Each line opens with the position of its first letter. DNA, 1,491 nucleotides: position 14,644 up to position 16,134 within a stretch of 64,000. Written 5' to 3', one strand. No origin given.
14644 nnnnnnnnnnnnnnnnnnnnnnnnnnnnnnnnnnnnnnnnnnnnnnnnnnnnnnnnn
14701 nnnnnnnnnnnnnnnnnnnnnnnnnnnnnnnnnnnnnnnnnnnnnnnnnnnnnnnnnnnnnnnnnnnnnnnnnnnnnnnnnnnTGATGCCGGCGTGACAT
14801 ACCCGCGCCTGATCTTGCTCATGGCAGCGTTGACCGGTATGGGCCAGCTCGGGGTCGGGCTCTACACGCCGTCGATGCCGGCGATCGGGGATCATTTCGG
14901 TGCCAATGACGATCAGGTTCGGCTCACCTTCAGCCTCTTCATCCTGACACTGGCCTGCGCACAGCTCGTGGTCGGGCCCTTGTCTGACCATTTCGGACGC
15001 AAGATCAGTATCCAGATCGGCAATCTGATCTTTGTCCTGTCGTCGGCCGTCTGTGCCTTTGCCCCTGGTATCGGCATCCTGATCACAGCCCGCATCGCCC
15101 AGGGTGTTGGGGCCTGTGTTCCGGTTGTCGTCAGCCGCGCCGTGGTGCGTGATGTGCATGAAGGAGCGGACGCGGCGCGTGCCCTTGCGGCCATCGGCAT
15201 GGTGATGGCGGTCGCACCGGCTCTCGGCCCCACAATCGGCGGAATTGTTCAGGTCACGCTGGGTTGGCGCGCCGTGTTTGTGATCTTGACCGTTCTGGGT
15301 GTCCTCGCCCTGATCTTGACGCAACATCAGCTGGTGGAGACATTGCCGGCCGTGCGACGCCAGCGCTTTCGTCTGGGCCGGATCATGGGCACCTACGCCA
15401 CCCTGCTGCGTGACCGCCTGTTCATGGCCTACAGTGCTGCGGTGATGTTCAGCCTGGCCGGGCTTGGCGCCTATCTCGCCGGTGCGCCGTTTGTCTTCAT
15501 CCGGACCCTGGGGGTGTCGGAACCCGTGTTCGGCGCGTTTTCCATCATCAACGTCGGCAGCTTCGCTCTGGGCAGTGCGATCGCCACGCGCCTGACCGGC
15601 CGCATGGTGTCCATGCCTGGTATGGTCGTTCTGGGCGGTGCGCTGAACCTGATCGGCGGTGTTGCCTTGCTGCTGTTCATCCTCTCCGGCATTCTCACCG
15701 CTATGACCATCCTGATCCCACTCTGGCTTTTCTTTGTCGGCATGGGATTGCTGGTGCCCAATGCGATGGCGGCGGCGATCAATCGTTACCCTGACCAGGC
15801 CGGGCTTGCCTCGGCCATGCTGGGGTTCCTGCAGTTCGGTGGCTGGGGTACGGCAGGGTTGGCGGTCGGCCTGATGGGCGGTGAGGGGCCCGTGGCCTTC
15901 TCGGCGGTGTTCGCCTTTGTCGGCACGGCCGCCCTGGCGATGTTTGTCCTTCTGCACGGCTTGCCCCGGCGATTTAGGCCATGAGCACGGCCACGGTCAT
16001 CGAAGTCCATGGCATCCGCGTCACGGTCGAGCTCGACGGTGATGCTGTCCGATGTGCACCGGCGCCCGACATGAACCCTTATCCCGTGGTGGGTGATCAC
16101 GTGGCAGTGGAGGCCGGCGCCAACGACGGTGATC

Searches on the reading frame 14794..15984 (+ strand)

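Call 67: search_protein_families(library=pfam, proteins=[window:14794-15984:+], max_evalue=0.00001)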
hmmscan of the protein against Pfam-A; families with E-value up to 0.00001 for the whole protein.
window:14794-15984:+ (396 aa): 2 families
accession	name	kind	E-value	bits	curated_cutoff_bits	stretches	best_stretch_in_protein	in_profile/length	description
PF07690.21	MFS_1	-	5.9e-37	127.8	33.4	1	13-352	4-344/347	Major Facilitator Superfamily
PF00083.30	Sugar_tr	-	1.9e-07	30.8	22.3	1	41-114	47-123/452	Sugar (and other) transporter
